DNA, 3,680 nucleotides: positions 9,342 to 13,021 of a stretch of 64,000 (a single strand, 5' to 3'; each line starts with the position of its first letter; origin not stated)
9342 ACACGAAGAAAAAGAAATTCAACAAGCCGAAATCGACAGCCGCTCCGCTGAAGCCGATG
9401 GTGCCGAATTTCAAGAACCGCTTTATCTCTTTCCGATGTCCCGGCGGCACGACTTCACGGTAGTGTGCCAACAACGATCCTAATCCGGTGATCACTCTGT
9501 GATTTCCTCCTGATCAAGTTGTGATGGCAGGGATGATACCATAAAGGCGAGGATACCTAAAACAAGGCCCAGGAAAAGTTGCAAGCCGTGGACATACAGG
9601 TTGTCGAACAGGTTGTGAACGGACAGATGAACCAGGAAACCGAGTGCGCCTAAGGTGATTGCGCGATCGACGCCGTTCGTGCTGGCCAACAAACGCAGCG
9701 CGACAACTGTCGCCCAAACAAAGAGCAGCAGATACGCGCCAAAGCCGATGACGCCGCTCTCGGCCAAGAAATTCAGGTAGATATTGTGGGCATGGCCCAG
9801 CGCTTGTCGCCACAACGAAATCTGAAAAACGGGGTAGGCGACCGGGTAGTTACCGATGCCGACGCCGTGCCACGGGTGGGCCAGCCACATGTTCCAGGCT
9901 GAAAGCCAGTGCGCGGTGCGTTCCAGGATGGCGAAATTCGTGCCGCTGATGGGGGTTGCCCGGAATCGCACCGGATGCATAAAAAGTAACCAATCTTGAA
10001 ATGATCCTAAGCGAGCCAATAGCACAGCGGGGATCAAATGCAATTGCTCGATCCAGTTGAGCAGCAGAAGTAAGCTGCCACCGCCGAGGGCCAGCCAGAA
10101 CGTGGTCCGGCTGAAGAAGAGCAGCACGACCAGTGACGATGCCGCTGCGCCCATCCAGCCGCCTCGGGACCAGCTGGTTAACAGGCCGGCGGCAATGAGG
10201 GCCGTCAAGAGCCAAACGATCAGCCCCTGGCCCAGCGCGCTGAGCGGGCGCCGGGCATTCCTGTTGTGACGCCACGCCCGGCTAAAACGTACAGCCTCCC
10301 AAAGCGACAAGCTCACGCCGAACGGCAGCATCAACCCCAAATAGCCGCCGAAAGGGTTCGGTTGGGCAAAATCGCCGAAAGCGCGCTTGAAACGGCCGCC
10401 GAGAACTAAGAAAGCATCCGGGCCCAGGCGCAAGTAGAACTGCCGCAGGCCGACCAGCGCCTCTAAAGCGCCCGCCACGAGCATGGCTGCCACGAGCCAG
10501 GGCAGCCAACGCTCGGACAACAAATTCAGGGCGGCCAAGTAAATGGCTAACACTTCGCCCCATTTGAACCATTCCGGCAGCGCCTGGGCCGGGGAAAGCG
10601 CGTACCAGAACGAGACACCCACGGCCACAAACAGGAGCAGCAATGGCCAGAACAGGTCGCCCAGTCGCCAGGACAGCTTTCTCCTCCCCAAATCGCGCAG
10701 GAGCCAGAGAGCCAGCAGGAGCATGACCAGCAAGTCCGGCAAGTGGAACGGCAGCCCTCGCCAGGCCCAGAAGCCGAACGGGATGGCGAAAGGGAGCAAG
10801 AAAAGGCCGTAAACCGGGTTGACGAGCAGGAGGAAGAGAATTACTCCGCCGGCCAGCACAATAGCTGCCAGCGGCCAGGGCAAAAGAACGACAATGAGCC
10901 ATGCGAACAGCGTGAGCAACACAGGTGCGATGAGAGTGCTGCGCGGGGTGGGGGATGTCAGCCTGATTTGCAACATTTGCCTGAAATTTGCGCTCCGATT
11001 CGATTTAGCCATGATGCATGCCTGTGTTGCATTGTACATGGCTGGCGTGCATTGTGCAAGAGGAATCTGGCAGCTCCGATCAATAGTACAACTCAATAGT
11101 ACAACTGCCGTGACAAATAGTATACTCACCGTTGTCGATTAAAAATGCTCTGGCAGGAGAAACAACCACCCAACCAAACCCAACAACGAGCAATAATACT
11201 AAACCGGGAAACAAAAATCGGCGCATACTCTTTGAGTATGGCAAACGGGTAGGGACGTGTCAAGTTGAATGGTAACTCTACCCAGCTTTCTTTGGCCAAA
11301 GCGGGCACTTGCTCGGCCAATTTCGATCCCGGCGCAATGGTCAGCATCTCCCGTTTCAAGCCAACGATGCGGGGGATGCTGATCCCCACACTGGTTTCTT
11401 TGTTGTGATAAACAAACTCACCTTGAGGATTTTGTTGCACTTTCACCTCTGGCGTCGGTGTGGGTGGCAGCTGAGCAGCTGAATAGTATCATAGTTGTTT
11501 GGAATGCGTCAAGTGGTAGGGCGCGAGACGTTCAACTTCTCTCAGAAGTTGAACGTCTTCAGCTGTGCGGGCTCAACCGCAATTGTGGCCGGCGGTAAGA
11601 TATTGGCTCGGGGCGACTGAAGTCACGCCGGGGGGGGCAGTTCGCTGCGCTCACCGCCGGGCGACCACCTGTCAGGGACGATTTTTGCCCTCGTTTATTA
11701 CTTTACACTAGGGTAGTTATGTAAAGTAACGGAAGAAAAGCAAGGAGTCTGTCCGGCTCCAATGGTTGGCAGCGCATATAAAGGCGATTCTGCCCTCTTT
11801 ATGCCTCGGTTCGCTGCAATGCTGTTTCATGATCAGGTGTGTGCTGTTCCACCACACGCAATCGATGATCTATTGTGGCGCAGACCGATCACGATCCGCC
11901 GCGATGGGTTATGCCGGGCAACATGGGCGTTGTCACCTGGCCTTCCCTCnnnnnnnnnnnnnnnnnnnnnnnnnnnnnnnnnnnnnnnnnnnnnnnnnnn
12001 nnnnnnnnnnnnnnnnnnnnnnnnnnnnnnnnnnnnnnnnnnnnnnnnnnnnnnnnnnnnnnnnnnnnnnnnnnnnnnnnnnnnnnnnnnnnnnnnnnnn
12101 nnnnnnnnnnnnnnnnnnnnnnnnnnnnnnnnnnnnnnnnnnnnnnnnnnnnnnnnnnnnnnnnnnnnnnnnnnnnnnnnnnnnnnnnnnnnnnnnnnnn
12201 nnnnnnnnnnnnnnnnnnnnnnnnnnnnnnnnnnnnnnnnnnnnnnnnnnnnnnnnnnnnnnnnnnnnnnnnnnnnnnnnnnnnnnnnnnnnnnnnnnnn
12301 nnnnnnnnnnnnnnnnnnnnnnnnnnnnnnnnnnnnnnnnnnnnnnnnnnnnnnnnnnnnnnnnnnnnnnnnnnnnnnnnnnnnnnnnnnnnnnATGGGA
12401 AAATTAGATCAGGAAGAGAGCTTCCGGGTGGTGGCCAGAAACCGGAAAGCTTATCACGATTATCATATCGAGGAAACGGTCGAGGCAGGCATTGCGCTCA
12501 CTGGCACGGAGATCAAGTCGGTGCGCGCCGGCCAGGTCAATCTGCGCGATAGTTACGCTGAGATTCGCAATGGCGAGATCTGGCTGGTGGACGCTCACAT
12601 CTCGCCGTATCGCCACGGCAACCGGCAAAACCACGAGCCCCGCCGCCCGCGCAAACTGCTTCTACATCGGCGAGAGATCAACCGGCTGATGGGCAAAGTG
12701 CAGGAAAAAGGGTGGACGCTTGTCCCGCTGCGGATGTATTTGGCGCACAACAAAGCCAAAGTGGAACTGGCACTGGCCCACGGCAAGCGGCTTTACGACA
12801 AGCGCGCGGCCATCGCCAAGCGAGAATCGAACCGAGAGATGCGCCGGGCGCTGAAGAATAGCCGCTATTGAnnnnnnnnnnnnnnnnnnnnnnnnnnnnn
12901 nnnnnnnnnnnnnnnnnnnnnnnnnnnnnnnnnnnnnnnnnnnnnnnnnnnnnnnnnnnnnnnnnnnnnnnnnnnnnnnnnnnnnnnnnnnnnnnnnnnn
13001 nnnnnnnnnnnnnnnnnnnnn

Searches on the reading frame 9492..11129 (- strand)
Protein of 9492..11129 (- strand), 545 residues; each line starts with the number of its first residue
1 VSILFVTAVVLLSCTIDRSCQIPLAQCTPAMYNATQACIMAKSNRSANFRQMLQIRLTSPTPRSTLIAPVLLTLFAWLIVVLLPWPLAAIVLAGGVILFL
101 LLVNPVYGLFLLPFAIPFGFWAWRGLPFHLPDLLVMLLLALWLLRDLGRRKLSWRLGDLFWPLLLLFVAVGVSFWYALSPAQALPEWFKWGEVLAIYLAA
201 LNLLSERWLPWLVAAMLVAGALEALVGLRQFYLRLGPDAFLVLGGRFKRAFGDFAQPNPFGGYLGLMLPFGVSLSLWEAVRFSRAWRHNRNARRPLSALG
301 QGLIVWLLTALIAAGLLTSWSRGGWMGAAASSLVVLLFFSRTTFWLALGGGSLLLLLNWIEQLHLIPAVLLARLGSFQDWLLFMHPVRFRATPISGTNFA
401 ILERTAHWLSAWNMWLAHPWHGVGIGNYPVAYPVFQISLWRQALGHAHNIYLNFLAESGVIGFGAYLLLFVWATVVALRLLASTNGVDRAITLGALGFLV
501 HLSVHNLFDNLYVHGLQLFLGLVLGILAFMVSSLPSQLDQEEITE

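Call 14: search_protein_families(library=pfam, proteins=[window:9492-11129:-])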
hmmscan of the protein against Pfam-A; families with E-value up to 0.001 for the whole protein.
window:9492-11129:- (545 aa): 1 family
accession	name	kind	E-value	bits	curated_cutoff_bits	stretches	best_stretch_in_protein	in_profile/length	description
PF04932.20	Wzy_C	-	5.7e-15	55.8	31.7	1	308-466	2-148/149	O-Antigen ligase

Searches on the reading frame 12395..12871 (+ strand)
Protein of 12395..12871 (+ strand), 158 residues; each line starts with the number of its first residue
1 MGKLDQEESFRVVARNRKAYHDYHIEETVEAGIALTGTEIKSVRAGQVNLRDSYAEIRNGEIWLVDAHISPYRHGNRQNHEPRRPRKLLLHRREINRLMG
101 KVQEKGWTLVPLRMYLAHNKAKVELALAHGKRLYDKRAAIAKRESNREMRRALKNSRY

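Call 14: search_protein_families(library=pfam, proteins=[window:12395-12871:+])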
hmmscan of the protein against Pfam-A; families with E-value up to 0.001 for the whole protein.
window:12395-12871:+ (158 aa): 1 family
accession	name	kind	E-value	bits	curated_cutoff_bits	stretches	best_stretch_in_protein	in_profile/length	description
PF01668.23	SmpB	-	1.2e-63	213.7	27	1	13-155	1-143/143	SmpB protein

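Call 15: find_encoding_contigs(protein=window:12395-12871:+, flank=3000, max_places=4)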
Protein window:12395-12871:+ (158 aa): 2 contigs read that carry it; 2 places shown.
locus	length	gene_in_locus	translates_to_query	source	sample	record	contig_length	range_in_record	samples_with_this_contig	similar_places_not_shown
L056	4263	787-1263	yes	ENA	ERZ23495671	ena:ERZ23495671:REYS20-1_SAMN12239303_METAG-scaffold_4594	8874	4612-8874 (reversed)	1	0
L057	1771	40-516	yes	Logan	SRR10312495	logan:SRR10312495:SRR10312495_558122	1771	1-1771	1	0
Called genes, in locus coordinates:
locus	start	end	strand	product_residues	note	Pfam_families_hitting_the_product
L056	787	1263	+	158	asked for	PF01668:SmpB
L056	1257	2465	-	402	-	PF03453:MoeA_N, PF00994:MoCF_biosynth, PF03454:MoeA_C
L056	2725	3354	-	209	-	PF10502:Peptidase_S26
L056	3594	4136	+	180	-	-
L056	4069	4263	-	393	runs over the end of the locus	PF13439:Glyco_transf_4, PF13579:Glyco_trans_4_4, PF20706:GT4-conflict, PF00534:Glycos_transf_1, PF13692:Glyco_trans_1_4, PF13524:Glyco_trans_1_2 (weak)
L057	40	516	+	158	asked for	PF01668:SmpB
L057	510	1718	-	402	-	PF03453:MoeA_N, PF00994:MoCF_biosynth, PF03454:MoeA_C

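Call 27: find_related_loci(query=window:12395-12871:+, collection=metagenome_contigs, flank=3000)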
Query window:12395-12871:+ (158 aa) in metagenome_contigs; peptide patterns used: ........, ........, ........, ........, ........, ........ (x = any residue, [..] = any of these).
600 stretches matched a pattern (row limit reached: there are more); 213 encode a relative of the query (tblastn E <= 1e-3); the best 80 are kept; 80 distinct loci.
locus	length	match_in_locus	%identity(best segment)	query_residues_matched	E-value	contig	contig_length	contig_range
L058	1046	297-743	68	10-158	6e-72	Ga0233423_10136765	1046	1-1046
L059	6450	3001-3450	63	2-154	2e-62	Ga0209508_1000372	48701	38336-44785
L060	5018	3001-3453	60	5-155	4e-60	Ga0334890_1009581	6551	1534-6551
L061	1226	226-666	65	10-156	2e-63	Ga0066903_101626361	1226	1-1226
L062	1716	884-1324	66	10-156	1e-61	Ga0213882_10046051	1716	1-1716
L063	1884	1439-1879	65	10-156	9e-61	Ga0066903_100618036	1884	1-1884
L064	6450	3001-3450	64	9-157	4e-59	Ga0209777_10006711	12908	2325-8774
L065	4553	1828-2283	57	1-152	8e-59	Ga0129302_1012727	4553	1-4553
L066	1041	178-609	63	11-154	5e-63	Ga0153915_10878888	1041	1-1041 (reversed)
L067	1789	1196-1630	59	10-154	3e-60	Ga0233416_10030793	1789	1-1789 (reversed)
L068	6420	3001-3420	63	2-141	3e-58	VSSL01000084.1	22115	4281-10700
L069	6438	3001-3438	59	10-155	7e-58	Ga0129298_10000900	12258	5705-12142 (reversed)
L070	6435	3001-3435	59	11-155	7e-58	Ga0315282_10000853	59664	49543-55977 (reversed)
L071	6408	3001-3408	65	6-141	2e-57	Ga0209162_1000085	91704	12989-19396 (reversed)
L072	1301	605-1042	61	9-154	2e-60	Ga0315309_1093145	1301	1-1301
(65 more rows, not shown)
